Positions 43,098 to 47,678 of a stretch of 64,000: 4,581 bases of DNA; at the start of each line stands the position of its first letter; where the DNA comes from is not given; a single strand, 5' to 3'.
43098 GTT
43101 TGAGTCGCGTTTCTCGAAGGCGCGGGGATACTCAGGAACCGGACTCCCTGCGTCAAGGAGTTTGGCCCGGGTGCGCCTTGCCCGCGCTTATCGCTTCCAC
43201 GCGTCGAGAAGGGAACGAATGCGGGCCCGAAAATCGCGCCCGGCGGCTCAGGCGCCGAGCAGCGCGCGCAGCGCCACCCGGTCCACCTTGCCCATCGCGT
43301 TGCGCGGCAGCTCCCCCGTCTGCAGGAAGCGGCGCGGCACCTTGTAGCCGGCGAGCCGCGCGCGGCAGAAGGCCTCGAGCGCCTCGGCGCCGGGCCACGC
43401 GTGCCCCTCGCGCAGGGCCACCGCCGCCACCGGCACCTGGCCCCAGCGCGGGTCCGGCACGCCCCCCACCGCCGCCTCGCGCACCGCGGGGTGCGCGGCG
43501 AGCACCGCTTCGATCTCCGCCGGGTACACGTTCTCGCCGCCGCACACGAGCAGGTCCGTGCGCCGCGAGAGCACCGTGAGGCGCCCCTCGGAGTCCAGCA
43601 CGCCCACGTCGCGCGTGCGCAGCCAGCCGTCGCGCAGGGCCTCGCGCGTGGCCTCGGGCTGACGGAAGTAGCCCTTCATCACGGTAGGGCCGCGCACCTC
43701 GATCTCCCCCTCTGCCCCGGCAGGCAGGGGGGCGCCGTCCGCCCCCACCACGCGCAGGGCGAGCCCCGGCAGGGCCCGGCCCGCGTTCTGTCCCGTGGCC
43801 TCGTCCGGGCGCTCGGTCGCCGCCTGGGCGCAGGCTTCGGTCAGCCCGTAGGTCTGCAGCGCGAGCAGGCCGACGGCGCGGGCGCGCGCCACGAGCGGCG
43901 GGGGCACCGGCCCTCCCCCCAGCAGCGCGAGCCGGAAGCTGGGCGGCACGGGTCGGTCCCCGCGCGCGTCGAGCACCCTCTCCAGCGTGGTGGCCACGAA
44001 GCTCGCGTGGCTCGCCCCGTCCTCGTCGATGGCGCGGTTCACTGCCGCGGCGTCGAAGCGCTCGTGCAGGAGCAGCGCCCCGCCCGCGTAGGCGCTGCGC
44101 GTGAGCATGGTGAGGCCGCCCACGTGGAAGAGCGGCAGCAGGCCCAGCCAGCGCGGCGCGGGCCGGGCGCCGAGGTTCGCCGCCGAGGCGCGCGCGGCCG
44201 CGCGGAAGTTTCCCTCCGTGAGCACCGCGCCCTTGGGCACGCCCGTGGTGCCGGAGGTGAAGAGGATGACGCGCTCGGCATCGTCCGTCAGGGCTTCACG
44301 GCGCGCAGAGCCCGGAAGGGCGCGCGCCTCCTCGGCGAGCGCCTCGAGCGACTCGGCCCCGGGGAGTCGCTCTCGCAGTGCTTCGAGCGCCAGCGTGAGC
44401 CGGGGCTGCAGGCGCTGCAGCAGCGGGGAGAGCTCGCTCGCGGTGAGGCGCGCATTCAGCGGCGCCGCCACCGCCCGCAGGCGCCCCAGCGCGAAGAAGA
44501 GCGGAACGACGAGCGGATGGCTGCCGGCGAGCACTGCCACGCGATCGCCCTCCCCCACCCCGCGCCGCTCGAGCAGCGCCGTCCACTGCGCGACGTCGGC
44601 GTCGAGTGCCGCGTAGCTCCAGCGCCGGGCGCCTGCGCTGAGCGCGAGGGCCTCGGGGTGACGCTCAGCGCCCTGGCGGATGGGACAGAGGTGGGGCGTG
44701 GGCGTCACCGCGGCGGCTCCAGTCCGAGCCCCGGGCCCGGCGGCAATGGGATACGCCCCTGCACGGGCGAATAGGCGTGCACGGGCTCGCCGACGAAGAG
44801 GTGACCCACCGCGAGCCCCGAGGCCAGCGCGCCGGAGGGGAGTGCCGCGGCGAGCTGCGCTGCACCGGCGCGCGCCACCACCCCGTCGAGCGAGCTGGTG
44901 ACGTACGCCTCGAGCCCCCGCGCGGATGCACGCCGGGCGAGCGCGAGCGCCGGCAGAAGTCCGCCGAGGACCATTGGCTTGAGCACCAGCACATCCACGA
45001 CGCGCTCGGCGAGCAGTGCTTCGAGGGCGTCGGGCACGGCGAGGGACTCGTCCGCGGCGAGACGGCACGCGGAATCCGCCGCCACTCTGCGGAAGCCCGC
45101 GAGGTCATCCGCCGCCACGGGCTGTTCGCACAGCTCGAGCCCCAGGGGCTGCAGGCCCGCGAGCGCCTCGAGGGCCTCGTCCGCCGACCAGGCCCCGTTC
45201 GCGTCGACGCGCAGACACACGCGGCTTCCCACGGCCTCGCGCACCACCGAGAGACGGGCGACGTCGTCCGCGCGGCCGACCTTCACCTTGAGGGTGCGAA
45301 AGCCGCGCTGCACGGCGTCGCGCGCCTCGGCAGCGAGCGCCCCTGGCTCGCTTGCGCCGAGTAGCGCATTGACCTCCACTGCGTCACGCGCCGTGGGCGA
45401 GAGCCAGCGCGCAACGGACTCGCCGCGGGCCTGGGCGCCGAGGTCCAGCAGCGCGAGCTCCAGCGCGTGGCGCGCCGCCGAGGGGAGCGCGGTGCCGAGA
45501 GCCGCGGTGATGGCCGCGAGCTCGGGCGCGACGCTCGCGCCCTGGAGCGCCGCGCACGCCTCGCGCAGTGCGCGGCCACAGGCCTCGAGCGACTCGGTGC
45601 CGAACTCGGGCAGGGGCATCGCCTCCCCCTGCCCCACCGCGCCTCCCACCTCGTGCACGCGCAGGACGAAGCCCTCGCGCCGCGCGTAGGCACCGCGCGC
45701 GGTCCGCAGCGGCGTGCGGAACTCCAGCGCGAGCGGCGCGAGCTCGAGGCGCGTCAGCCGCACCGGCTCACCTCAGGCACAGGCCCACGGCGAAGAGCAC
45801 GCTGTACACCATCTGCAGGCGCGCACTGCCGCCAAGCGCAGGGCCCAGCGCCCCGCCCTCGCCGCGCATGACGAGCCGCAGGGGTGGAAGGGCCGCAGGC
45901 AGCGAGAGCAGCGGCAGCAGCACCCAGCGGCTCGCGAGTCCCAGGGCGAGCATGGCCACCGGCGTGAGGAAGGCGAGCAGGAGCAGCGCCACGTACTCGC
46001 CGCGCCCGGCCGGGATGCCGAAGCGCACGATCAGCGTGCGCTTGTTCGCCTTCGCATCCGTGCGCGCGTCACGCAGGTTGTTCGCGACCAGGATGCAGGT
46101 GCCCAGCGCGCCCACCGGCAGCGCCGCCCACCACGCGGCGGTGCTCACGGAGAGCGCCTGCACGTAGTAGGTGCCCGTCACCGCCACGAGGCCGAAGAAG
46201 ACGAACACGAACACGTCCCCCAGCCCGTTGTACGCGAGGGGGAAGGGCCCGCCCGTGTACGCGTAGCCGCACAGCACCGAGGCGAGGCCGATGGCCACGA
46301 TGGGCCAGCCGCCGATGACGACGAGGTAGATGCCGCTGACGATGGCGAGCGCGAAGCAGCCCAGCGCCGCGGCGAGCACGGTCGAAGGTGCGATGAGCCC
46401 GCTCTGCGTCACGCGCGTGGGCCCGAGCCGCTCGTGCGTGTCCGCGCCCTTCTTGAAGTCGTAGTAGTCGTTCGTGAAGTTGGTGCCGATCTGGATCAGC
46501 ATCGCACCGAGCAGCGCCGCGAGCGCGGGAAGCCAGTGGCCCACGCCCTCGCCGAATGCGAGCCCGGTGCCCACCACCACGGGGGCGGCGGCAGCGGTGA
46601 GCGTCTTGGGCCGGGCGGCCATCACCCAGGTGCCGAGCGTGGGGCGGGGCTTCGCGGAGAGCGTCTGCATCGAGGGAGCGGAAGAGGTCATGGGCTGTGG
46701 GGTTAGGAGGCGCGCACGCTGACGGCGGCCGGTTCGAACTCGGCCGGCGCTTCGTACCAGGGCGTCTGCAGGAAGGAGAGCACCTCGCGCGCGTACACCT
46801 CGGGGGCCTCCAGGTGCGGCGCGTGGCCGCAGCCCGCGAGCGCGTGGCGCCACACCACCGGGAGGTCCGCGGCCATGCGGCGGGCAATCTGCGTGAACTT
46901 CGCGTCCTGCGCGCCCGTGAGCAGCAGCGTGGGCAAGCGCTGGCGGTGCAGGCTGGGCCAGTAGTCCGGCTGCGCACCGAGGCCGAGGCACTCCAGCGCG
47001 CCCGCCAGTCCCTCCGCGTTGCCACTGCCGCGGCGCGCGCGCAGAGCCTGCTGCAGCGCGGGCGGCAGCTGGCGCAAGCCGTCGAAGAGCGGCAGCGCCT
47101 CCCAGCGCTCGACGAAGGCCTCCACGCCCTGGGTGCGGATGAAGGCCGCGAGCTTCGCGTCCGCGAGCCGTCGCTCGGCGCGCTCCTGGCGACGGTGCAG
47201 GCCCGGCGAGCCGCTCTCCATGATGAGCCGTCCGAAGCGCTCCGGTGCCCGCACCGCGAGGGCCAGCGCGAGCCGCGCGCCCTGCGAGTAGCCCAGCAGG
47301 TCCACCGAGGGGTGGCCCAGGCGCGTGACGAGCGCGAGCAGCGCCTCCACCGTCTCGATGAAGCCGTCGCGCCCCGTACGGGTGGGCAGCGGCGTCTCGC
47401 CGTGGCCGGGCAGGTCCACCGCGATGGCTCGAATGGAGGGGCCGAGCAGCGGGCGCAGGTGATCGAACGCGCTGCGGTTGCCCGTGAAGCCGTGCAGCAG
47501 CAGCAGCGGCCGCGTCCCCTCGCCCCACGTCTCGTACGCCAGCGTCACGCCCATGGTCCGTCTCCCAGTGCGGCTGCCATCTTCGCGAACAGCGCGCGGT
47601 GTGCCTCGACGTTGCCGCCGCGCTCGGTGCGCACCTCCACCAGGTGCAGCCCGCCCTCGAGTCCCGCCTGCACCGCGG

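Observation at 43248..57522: Divergent menaquinone (menFDHACE) and shikimate-pathway (DAHP synthase, menG, aroK, aroDE, aroC, aroB, aroA) supra-operon sharing one promoter region; menB absent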

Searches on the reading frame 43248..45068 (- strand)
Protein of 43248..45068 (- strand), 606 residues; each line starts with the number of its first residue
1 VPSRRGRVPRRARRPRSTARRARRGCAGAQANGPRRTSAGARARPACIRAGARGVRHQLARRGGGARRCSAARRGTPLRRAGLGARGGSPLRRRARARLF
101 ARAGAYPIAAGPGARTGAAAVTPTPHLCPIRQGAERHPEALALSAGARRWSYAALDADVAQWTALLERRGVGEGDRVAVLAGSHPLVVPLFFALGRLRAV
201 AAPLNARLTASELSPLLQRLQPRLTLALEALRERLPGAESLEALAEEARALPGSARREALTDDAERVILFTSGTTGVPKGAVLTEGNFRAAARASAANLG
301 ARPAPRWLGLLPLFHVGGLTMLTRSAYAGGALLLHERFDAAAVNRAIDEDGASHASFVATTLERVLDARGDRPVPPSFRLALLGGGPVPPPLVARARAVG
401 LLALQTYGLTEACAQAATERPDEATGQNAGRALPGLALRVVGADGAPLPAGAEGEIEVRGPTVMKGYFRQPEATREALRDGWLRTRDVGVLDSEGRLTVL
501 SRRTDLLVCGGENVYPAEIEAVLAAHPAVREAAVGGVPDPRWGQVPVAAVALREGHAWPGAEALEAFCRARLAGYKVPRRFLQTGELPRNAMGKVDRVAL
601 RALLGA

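Call 4: search_protein_families(library=pfam, proteins=[window:43248-45068:-], max_evalue=0.01)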
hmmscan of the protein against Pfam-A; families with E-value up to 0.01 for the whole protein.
window:43248-45068:- (606 aa): 2 families
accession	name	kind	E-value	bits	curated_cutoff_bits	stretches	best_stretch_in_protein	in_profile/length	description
PF00501.34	AMP-binding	-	5.6e-64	216.8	29.9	1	132-468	3-384/384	AMP-binding enzyme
PF13193.12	AMP-binding_C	-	3.2e-19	70.1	24.5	1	518-594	1-76/76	AMP-binding enzyme C-terminal domain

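Call 7: search_protein_families(library=ncbifam, proteins=[window:43248-45068:-], max_evalue=0.001)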
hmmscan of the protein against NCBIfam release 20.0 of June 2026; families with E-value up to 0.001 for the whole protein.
window:43248-45068:- (606 aa): 105 families (the best 25 are shown)
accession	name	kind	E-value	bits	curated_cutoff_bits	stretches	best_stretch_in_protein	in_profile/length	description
NF002966.0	PRK03640.1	equivalog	2.1e-111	372.9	556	1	131-602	9-478/483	o-succinylbenzoate--CoA ligase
NF004837.0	PRK06187.1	subfamily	9.7e-106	354.1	476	2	254-602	161-520/531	long-chain-fatty-acid--CoA ligase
TIGR01923.1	menE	equivalog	2.6e-102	343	330.15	1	151-599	1-441/442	o-succinylbenzoate--CoA ligase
NF006572.0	PRK09088.1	equivalog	1.8e-94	317.2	696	1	134-604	11-487/491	acyl-CoA synthetase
NF005801.1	PRK07656.1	equivalog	2.4e-82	277.2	657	2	254-601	155-500/500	FadD3 family acyl-CoA ligase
NF005702.0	PRK07514.1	subfamily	3.3e-80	269.9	558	1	140-602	19-498/506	malonyl-CoA synthase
NF052580.1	Str24CoAsynCasG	equivalog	8.1e-80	268.7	750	1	143-600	59-546/548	steroid-24-oyl-CoA synthetase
NF004114.0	PRK05605.1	equivalog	2.5e-79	267.2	766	2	226-604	183-569/575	long-chain-fatty-acid--CoA ligase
NF005307.0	PRK06839.1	equivalog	5.6e-78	262.8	748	1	133-601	11-490/496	o-succinylbenzoate--CoA ligase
NF004797.0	PRK06145.1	equivalog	3.1e-76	256.7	850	1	134-602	12-493/499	acyl-CoA synthetase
NF006182.0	PRK08316.1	subfamily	9.7e-74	248.7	663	1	130-602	17-515/523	fatty acyl-CoA synthetase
NF005676.0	PRK07470.1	equivalog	1.1e-73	248.7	774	1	130-604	26-529/544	acyl-CoA synthetase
NF004822.0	PRK06178.1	equivalog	9.1e-72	242.4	782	3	430-603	394-566/571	acyl-CoA synthetase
NF004511.1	PRK05852.1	equivalog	6.6e-71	239.5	650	1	132-602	7-502/505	FadD7 family fatty acid--CoA ligase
NF006020.0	PRK08162.1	subfamily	5.3e-70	236.3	677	2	268-602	188-536/545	acyl-CoA synthetase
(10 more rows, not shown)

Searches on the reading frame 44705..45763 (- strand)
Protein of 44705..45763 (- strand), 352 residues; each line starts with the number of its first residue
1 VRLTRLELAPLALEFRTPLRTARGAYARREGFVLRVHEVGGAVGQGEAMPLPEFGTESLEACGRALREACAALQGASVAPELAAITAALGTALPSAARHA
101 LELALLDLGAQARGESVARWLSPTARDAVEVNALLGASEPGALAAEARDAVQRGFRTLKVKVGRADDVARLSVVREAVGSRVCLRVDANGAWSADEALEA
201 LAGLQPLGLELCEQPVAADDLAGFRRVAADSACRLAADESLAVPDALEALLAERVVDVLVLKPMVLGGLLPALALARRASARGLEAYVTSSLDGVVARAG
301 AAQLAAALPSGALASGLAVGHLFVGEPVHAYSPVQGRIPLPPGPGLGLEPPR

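Call 4: search_protein_families(library=pfam, proteins=[window:44705-45763:-], max_evalue=0.01)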
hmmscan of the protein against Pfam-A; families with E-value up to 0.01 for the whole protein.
window:44705-45763:- (352 aa): 4 families
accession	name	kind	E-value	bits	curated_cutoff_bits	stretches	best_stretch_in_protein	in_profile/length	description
PF13378.12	MR_MLE_C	-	4.4e-45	154.5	29.4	1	143-350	2-215/219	Enolase C-terminal domain-like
PF21508.2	MenC_N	-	1.1e-05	25.9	27.3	1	26-74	24-71/94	MenC, N-terminal domain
PF02746.21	MR_MLE_N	-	0.00016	22.3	22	1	16-119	14-114/117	Mandelate racemase / muconate lactonizing enzyme, N-terminal domain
PF22015.1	OSBS_N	-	0.0031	17.7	27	1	22-70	16-60/78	O-succinylbenzoate synthase, N-terminal domain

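Call 7: search_protein_families(library=ncbifam, proteins=[window:44705-45763:-], max_evalue=0.001)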
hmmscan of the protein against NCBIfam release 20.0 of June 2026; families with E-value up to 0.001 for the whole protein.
window:44705-45763:- (352 aa): 17 families
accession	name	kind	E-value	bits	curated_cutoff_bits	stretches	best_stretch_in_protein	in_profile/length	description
TIGR02534.1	mucon_cyclo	subfamily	7e-41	140.5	334.95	1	32-349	30-356/368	muconate/chloromuconate family cycloisomerase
TIGR01927.1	menC_gam_Gplu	equivalog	1.1e-38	133.3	130.55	1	12-323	4-297/307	o-succinylbenzoate synthase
NF002782.0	PRK02901.1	equivalog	8.5e-36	123.6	288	1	121-339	71-289/328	o-succinylbenzoate synthase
NF002739.0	PRK02714.1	equivalog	6e-35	121.2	259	1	7-325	6-307/320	o-succinylbenzoate synthase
NF042940.1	racemase_DgcA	equivalog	6.3e-34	117.6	400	1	13-306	8-286/323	N-acetyl-D-Glu racemase DgcA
TIGR01928.1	menC_lowGC_arch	equivalog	4e-23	82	200.65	1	12-306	4-298/325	o-succinylbenzoate synthase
NF003473.0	PRK05105.1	equivalog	7e-22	77.9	236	1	24-308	24-290/331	o-succinylbenzoate synthase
NF047820.1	TalGalacDh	equivalog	3e-21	75.8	500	1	93-285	103-300/371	L-talarate/galactarate dehydratase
NF011708.0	PRK15129.1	equivalog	2.8e-20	72.6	343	1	15-293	13-278/321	L-Ala-D/L-Glu epimerase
NF041118.1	A_G_epim_Thtga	equivalog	1.1e-19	70.8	500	1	3-284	3-285/341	L-Ala-D/L-Glu epimerase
NF043002.1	HProlDhtase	equivalog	5.8e-16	58.3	500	1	33-350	35-354/366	cis-3-hydroxy-L-proline dehydratase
NF010624.0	PRK14017.1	equivalog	1.8e-15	57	311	1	53-307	35-302/382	galactonate dehydratase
NF040866.1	AraD_Arch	equivalog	2e-12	46.8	650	1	143-310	152-321/372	arabinonate dehydratase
NF040790.2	glucon_galact_dh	equivalog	6.6e-12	44.9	750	1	95-309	91-318/390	bifunctional D-gluconate/D-galactonate dehydratase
NF047905.1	SucbenSynMenCBdel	equivalog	2.2e-08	33.7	500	1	151-308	119-269/327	o-succinylbenzoate synthase MenC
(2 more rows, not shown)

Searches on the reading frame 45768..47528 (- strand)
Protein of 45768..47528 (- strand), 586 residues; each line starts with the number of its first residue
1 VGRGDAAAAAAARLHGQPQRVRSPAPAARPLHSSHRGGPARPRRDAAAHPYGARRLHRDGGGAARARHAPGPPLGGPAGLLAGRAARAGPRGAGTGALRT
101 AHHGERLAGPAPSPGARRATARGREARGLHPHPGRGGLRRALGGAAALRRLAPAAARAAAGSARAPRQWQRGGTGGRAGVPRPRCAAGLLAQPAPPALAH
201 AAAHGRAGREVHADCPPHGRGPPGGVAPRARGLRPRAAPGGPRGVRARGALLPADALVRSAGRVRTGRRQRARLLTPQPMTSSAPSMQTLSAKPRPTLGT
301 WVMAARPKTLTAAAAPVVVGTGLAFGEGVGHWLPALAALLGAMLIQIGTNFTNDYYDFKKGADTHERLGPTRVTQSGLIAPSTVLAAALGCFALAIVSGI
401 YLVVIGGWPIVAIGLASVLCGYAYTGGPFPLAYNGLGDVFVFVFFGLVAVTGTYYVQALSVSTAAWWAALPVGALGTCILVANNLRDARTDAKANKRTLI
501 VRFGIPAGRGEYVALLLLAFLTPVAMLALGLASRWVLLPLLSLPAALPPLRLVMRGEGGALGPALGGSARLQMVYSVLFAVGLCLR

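Call 4: search_protein_families(library=pfam, proteins=[window:45768-47528:-], max_evalue=0.01)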
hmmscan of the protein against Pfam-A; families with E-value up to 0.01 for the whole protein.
window:45768-47528:- (586 aa): 1 family
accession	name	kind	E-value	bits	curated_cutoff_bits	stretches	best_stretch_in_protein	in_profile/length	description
PF01040.23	UbiA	-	1.9e-33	116.3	34.2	1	315-547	3-225/250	UbiA prenyltransferase family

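Call 7: search_protein_families(library=ncbifam, proteins=[window:45768-47528:-], max_evalue=0.001)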
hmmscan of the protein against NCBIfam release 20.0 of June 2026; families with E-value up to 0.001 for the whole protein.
window:45768-47528:- (586 aa): 11 families
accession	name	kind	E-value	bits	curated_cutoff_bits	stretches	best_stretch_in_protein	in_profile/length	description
NF004751.0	PRK06080.1-3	equivalog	1.2e-107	359.9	264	1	296-585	8-295/296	1,4-dihydroxy-2-naphthoate polyprenyltransferase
TIGR00751.1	menA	equivalog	4e-62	210.2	102.15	1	306-582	1-284/284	1,4-dihydroxy-2-naphthoate octaprenyltransferase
NF004749.0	PRK06080.1-1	equivalog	2.8e-61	207.3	277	1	294-585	15-307/311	1,4-dihydroxy-2-naphthoate polyprenyltransferase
NF004750.0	PRK06080.1-2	equivalog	3.5e-59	200.6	346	1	299-585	7-300/301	1,4-dihydroxy-2-naphthoate polyprenyltransferase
NF004754.0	PRK06080.1-6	equivalog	3e-44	151.7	522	1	300-585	11-303/308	1,4-dihydroxy-2-naphthoate polyprenyltransferase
NF004753.0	PRK06080.1-5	equivalog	1.3e-37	129.6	555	1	303-584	16-304/312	1,4-dihydroxy-2-naphthoate polyprenyltransferase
NF009926.0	PRK13387.1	equivalog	6.4e-36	124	316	1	305-547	10-273/317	1,4-dihydroxy-2-naphthoate polyprenyltransferase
TIGR02235.1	menA_cyano-plnt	equivalog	9.6e-32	110.4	225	1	301-582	2-282/285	2-carboxy-1,4-naphthoquinone phytyltransferase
NF004617.0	PRK05951.1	equivalog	2e-28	99.4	239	1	335-547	52-264/306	prenyltransferase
NF004752.0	PRK06080.1-4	subfamily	2.1e-22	80.1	289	1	309-545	14-258/300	1,4-dihydroxy-2-naphthoate polyprenyltransferase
NF009523.0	PRK12884.1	equivalog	1.2e-07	31.3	269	1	308-533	14-225/279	prenyltransferase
